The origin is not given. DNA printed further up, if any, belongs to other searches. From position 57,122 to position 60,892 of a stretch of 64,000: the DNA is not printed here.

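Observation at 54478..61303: Periplasmic NXR-like type II DMSO-reductase-family enzyme (alpha/beta/gamma/chaperone) behind an Rrf2 regulator; substrate unproven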

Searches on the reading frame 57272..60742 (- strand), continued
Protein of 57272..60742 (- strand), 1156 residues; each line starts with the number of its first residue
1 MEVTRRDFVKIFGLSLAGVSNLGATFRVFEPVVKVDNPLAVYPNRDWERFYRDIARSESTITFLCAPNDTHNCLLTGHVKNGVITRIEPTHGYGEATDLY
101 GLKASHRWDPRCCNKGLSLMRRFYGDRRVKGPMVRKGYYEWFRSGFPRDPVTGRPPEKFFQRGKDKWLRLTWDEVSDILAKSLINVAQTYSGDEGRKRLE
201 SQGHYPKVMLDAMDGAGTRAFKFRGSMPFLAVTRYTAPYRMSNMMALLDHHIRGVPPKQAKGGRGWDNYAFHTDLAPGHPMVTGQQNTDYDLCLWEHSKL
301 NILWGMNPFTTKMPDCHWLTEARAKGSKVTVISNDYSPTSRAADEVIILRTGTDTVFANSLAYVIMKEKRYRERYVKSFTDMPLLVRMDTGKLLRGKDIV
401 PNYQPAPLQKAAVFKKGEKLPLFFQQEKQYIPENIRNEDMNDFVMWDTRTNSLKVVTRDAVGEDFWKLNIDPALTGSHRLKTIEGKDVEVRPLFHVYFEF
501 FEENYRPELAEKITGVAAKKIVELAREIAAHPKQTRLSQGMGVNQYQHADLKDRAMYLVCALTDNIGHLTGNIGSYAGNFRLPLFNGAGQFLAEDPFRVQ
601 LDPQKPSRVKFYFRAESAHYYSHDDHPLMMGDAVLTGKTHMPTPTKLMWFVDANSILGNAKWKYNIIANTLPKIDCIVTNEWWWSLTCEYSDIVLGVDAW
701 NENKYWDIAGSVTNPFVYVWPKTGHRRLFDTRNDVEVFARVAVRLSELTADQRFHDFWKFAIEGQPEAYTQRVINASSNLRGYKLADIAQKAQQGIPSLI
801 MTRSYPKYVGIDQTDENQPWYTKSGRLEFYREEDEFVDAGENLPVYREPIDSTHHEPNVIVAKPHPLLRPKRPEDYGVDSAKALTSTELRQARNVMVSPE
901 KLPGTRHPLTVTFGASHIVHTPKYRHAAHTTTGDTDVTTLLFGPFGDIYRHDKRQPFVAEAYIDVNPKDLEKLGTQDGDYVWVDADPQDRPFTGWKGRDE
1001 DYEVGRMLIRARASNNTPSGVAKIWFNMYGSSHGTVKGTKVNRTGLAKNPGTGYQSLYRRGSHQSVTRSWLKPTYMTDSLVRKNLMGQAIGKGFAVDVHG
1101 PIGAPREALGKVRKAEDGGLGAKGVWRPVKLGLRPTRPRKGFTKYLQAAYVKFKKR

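Call 6: find_homologous_proteins(query=window:57272-60742:-)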
Query window:57272-60742:- (1156 aa): 2679 proteins with E <= 0.001 among 8000 candidates; the best 120 are listed.
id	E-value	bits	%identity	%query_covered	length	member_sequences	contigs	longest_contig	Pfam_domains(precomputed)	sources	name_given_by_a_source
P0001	0.0e+0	2476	88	100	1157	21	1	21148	PF00384.28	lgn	-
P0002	0.0e+0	2423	86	100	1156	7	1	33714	PF00384.28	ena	-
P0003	0.0e+0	2261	80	100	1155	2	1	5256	PF00384.28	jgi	-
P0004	0.0e+0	2214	78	100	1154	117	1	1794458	PF00384.28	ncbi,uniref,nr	ncbi:MAG: molybdopterin-dependent oxidoreductase [Hydrogenobacter thermophilus]|uniref:dissimilatory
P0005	0.0e+0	2198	77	100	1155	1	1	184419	PF00384.28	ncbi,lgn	-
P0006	0.0e+0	2196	78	100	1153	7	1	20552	PF00384.28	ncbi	-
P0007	0.0e+0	2194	77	100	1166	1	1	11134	PF00384.28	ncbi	-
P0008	0.0e+0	2181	76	100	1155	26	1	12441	PF00384.28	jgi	-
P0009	0.0e+0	2166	76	100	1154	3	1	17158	PF00384.28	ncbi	-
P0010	0.0e+0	2146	75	100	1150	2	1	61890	PF00384.28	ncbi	-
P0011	0.0e+0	2118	76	100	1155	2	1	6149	PF00384.28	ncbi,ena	-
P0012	0.0e+0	2101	75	100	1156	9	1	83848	PF00384.28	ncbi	-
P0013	0.0e+0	2097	75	100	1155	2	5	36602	PF00384.28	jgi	jgi:nitrate reductase alpha subunit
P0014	0.0e+0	2092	75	100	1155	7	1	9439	PF00384.28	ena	-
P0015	0.0e+0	2092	74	100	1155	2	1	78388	PF00384.28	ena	-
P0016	0.0e+0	2009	70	100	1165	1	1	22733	PF00384.28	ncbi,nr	ncbi:MAG: molybdopterin oxidoreductase [Nitrospirae bacterium]|nr:MAG: molybdopterin oxidoreductase 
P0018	0.0e+0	1902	67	100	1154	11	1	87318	PF00384.28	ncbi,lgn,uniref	ncbi:molybdopterin-dependent oxidoreductase [Sulfurihydrogenibium azorense]|uniref:molybdopterin-dep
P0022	0.0e+0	1754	62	100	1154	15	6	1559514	PF00384.28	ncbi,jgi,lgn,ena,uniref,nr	ncbi:molybdopterin oxidoreductase [Hydrogenobaculum sp. Y04AAS1]|uniref:molybdopterin-dependent oxid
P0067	0.0e+0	1453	54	100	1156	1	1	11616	PF00384.28,PF01568.28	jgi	jgi:nitrate reductase alpha subunit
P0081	0.0e+0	1448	53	100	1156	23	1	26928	PF00384.28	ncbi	ncbi:MAG: molybdopterin-dependent oxidoreductase [Candidatus Caldarchaeum sp.]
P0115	0.0e+0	1441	54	99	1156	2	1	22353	PF00384.28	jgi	-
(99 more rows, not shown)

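Call 7: find_encoding_contigs(protein=window:57272-60742:-, flank=10000, max_places=4)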
Protein window:57272-60742:- (1156 aa): no gene with exactly this product is on record in the collection.

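Call 8: list_cluster_members(proteins=[P0004, P0001, P0018, P0022, P0016])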
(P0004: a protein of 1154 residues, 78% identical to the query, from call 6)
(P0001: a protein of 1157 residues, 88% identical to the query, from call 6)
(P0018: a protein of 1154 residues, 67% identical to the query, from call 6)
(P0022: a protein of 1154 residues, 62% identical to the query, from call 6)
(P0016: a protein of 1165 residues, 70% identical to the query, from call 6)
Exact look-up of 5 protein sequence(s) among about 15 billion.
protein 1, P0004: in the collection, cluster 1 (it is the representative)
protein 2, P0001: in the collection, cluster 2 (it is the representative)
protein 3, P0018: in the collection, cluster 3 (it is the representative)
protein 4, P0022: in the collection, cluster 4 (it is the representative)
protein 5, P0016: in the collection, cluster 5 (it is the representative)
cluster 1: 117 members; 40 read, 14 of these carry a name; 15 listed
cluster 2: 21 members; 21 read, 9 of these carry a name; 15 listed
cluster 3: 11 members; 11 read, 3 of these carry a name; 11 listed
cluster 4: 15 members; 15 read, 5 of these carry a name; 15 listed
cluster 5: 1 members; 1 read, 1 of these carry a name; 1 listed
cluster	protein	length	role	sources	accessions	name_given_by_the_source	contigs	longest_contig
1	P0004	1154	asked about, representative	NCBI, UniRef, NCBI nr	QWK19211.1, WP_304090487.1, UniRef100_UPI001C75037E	MAG: molybdopterin-dependent oxidoreductase [Hydrogenobacter thermophilus] | dissimilatory nitrate reductase subunit NarH n=1 Tax=Hydrogenobacter thermophilus ... | dissimilatory nitrate reductase subunit NarH [Hydrogenobacter thermophilus]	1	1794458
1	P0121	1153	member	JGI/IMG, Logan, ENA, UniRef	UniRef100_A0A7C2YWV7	Molybdopterin oxidoreductase n=1 Tax=Hydrogenobacter sp. TaxID=2152829 ...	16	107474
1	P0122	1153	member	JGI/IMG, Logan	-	nitrate reductase alpha subunit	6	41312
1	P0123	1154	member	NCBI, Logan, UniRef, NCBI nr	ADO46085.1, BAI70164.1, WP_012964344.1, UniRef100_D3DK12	Nitrate reductase [Hydrogenobacter thermophilus TK-6] | Nitrate reductase alpha subunit n=1 Tax=Hydrogenobacter thermophilus (strain DSM 6534 / ... | dissimilatory nitrate reductase subunit NarH [Hydrogenobacter thermophilus]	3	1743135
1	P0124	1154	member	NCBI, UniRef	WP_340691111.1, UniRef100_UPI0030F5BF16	dissimilatory nitrate reductase subunit NarH [Hydrogenobacter thermophilus] | dissimilatory nitrate reductase subunit NarH n=1 Tax=Hydrogenobacter thermophilus ...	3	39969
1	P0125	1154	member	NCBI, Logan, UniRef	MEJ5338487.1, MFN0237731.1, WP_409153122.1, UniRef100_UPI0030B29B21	MAG: dissimilatory nitrate reductase subunit NarH [Aquificaceae bacterium] | dissimilatory nitrate reductase subunit NarH n=1 Tax=Hydrogenobacter sp. Uz 6-8 ...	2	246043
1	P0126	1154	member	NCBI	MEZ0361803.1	MAG: dissimilatory nitrate reductase subunit NarH [Hydrogenobacter sp.]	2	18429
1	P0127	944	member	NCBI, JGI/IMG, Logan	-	nitrate reductase alpha subunit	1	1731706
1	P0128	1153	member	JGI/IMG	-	nitrate reductase alpha subunit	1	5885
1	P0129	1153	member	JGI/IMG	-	nitrate reductase alpha subunit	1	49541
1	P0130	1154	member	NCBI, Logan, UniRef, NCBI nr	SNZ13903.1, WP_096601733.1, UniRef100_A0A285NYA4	dissimilatory nitrate reductase subunit NarH [Hydrogenobacter hydrogenophilus] | Nitrate reductase alpha subunit n=1 Tax=Hydrogenobacter hydrogenophilus TaxID=35835 ...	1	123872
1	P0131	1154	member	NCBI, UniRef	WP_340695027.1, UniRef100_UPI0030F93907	dissimilatory nitrate reductase subunit NarH [Hydrogenobacter thermophilus] | dissimilatory nitrate reductase subunit NarH n=1 Tax=Hydrogenobacter thermophilus ...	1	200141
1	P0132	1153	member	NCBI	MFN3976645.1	MAG: dissimilatory nitrate reductase subunit NarH [Aquificaceae bacterium]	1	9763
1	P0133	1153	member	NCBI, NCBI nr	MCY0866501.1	MAG: dissimilatory nitrate reductase subunit NarH [Aquificaceae bacterium] | dissimilatory nitrate reductase subunit NarH [Aquificaceae bacterium]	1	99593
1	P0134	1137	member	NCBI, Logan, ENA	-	-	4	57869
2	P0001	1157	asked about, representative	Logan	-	-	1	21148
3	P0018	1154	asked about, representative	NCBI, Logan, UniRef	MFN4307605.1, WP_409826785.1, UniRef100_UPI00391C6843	molybdopterin-dependent oxidoreductase [Sulfurihydrogenibium azorense] | molybdopterin-dependent oxidoreductase n=1 Tax=Sulfurihydrogenibium azorense TaxID=309806 ...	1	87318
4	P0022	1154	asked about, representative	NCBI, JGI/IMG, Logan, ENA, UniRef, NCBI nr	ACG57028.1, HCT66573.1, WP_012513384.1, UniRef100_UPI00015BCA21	molybdopterin oxidoreductase [Hydrogenobaculum sp. Y04AAS1] | molybdopterin-dependent oxidoreductase n=1 Tax=Hydrogenobaculum sp. (strain Y04AAS1) ...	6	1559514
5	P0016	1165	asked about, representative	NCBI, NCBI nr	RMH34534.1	MAG: molybdopterin oxidoreductase [Nitrospirae bacterium] | MAG: molybdopterin oxidoreductase [Nitrospirota bacterium]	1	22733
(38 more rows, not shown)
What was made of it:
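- NCBI names it a dissimilatory nitrate reductase subunit (call 8).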

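Call 13: find_encoding_contigs(protein=P0004, flank=10000, max_places=2)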
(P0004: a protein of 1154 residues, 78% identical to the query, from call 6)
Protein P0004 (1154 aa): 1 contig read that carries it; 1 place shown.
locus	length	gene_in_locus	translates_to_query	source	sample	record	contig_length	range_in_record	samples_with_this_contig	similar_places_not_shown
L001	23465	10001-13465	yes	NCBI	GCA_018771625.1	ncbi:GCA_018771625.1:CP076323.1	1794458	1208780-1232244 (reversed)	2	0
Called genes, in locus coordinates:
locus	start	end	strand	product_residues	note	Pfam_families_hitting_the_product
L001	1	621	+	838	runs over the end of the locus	PF00384:Molybdopterin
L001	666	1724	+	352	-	PF28599:NarG_dom_V, PF01568:Molydop_binding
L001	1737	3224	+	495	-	PF12838:Fer4_7 (weak), PF13237:Fer4_10, PF13247:Fer4_11, PF14711:Nitr_red_bet_C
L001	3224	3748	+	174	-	PF02613:Nitrate_red_del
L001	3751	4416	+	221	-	PF02665:Nitrate_red_gam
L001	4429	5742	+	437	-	PF07690:MFS_1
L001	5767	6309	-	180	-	PF07185:DUF1404 (weak), PF09678:Caa3_CtaG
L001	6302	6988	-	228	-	PF00106:adh_short, PF01370:Epimerase (weak), PF13561:adh_short_C2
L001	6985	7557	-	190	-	PF02630:SCO1-SenC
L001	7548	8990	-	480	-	PF00115:COX1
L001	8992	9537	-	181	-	PF00116:COX2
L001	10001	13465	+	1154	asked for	PF00384:Molybdopterin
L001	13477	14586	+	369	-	PF13187:Fer4_9 (faint), PF12797:Fer4_2 (faint), PF12837:Fer4_6 (faint), PF13237:Fer4_10, PF13247:Fer4_11, PF12838:Fer4_7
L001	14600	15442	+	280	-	PF09459:EB_dh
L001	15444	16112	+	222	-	PF02613:Nitrate_red_del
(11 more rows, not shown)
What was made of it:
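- The H. thermophilus locus also carries a canonical narGHJI-narK set 5 kb away (call 13). Gene adjacency to an oxidase is also seen in the nitrate-reducing H. thermophilus (call 13).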

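Call 14: find_encoding_contigs(protein=P0002, flank=10000, max_places=2)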
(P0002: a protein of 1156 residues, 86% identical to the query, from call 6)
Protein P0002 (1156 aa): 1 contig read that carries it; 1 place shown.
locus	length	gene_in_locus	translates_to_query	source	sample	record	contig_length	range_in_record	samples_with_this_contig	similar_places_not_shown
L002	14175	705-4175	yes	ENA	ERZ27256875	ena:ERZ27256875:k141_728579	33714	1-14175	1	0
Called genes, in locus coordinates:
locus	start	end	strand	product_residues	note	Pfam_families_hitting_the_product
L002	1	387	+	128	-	?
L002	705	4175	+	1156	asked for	PF00384:Molybdopterin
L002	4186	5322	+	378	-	PF13187:Fer4_9 (faint), PF12797:Fer4_2 (faint), PF12838:Fer4_7, PF13237:Fer4_10, PF13247:Fer4_11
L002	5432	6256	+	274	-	PF09459:EB_dh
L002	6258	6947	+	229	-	PF02613:Nitrate_red_del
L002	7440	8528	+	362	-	PF03150:CCP_MauG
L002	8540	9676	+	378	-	PF00034:Cytochrom_C (faint), PF03150:CCP_MauG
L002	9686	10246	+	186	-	PF00355:Rieske (weak)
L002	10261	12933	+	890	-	PF18465:Rieske_3, PF00384:Molybdopterin, PF01568:Molydop_binding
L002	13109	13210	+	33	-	-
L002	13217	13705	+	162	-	PF13473:Cupredoxin_1, PF00116:COX2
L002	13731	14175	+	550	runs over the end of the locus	PF00115:COX1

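Call 15: find_encoding_contigs(protein=P0001, flank=10000, max_places=2)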
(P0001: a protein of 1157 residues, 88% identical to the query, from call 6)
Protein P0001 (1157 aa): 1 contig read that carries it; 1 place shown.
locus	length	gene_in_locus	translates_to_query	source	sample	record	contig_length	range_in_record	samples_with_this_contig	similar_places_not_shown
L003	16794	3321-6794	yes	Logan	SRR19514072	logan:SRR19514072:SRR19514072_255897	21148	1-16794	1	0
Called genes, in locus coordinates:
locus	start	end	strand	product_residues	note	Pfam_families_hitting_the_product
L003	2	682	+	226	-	?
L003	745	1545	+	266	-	PF02613:Nitrate_red_del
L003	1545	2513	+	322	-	-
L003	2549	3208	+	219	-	PF04982:TM_HPP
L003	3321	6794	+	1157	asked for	PF00384:Molybdopterin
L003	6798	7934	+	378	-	PF13187:Fer4_9 (faint), PF12797:Fer4_2 (faint), PF12838:Fer4_7, PF13237:Fer4_10, PF13247:Fer4_11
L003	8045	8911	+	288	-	PF09459:EB_dh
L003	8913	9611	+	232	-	PF02613:Nitrate_red_del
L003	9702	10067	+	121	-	PF07883:Cupin_2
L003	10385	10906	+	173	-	PF13473:Cupredoxin_1, PF00116:COX2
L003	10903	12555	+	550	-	PF00115:COX1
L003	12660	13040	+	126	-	PF00034:Cytochrom_C, PF13442:Cytochrome_CBB3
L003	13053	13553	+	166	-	PF02085:Cytochrom_CIII (faint), PF14537:Cytochrom_c3_2 (faint), PF14522:Cytochrome_C7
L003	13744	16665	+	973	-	PF04879:Molybdop_Fe4S4, PF00384:Molybdopterin, PF01568:Molydop_binding, PF12797:Fer4_2 (weak), PF12838:Fer4_7 (weak), PF13247:Fer4_11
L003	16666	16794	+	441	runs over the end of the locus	PF03916:NrfD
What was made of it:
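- An HPP-family gene lies next to nxrA in L003 (call 15).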

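Call 20: find_related_loci(query=window:57272-60742:-, collection=genome_contigs, flank=10000)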
Query window:57272-60742:- (1156 aa) in genome_contigs; peptide patterns used: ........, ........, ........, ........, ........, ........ (x = any residue, [..] = any of these).
68 stretches matched a pattern; 60 encode a relative of the query (tblastn E <= 1e-3); 57 distinct loci.
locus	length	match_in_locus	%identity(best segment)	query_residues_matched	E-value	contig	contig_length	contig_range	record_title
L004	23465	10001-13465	88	1-1156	0e+0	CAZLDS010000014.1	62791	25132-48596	MAG TPA_asm: uncultured bacterium isolate SRP321284_co1_139 genome assembly, contig: NODE_531_length_62791_cov_10.301900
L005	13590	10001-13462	88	1-1155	0e+0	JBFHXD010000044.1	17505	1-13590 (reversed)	MAG: Candidatus Methylomirabilales bacterium isolate Mix_sand09.2021.07.Z.47 k141_183061_length_17505_cov_12.0685, whole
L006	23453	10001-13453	78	2-1151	0e+0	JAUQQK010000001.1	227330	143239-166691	MAG: Aquificota bacterium isolate QZM4_1.bins.16.Tibet NODE_127_length_227330_cov_15.102560, whole genome shotgun sequen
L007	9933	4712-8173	78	1-1153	0e+0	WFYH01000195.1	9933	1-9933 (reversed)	MAG: Aquificaceae bacterium isolate S141_87_esom k151_54540, whole genome shotgun sequence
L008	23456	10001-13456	78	2-1151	0e+0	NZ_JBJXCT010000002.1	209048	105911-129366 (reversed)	Hydrogenobacter sp. Uz 6-8 NODE_2_length_209048_cov_680.913237, whole genome shotgun sequence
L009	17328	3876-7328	78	2-1152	0e+0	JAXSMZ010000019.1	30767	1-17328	MAG: Aquificaceae bacterium isolate QQ_201705_bins_10 QQ_201705_bins_10_scaffold_19, whole genome shotgun sequence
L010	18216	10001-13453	77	2-1152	0e+0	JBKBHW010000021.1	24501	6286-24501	MAG: Aquificaceae bacterium isolate 21I_055.bin.17 NODE_21_length_24501_cov_7.642237, whole genome shotgun sequence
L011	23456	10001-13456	77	2-1151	0e+0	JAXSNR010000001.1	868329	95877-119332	MAG: Aquificaceae bacterium isolate QQ_201709_bins_137 QQ_201709_bins_137_scaffold_1, whole genome shotgun sequence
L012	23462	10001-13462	78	1-1153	0e+0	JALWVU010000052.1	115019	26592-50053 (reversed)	MAG: Aquificaceae bacterium isolate T2_maxbin2_scaf2bin.168 T2_NODE_46_length_115019_cov_22.851765, whole genome shotgun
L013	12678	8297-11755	77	1-1153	0e+0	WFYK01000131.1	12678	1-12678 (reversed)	MAG: Aquificaceae bacterium isolate S141_91 k151_279498, whole genome shotgun sequence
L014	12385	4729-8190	76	1-1153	0e+0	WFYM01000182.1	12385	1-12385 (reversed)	MAG: Aquificaceae bacterium isolate S141_94 k151_63534, whole genome shotgun sequence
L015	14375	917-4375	76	1-1151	0e+0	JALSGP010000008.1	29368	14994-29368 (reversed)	MAG: Alphaproteobacteria bacterium isolate 354-166_maxbin2_scaf2bin.106 354-166_scaffold_1413_c1, whole genome shotgun s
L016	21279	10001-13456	77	1-1151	0e+0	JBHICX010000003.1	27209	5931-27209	MAG: Kiloniellales bacterium isolate Bea_3_bin.19 NODE_161_length_27209_cov_7.379392, whole genome shotgun sequence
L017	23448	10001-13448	78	3-1152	0e+0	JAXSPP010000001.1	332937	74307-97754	MAG: Candidatus Pampinifervens sinense isolate ZZQ_201901_bin_7 ZZQ_201901_bins_7_scaffold_1, whole genome shotgun seque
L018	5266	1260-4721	75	1-1153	0e+0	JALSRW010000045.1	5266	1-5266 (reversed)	MAG: Alphaproteobacteria bacterium isolate 356-308_metabat2_scaf2bin.010 356-308_scaffold_12051_c1, whole genome shotgun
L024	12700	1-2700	76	257-1156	0e+0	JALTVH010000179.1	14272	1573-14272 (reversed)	MAG: Aquificaceae bacterium isolate S141_maxbin2_scaf2bin.092 S141_NODE_3770_length_14272_cov_8.748392, whole genome sho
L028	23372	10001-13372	54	25-1152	0e+0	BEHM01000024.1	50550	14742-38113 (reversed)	Bacterium HR10 DNA, contig: NODE_265_24, isolate: HRbin10, whole genome shotgun sequence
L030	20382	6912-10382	76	1-1156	0e+0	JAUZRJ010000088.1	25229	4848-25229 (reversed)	MAG: Aquificota bacterium isolate GS19_ROV16_BS04-AMOR20_M0129 AMOR20_M0129_contig88, whole genome shotgun sequence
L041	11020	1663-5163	46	5-1156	0e+0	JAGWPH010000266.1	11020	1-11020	MAG: Betaproteobacteria bacterium isolate REEB275 k141_4132283, whole genome shotgun sequence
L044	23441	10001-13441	51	5-1156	0e+0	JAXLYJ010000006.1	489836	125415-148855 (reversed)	MAG: Polyangiales bacterium isolate STL-MYX10 C1.257.fa-6, whole genome shotgun sequence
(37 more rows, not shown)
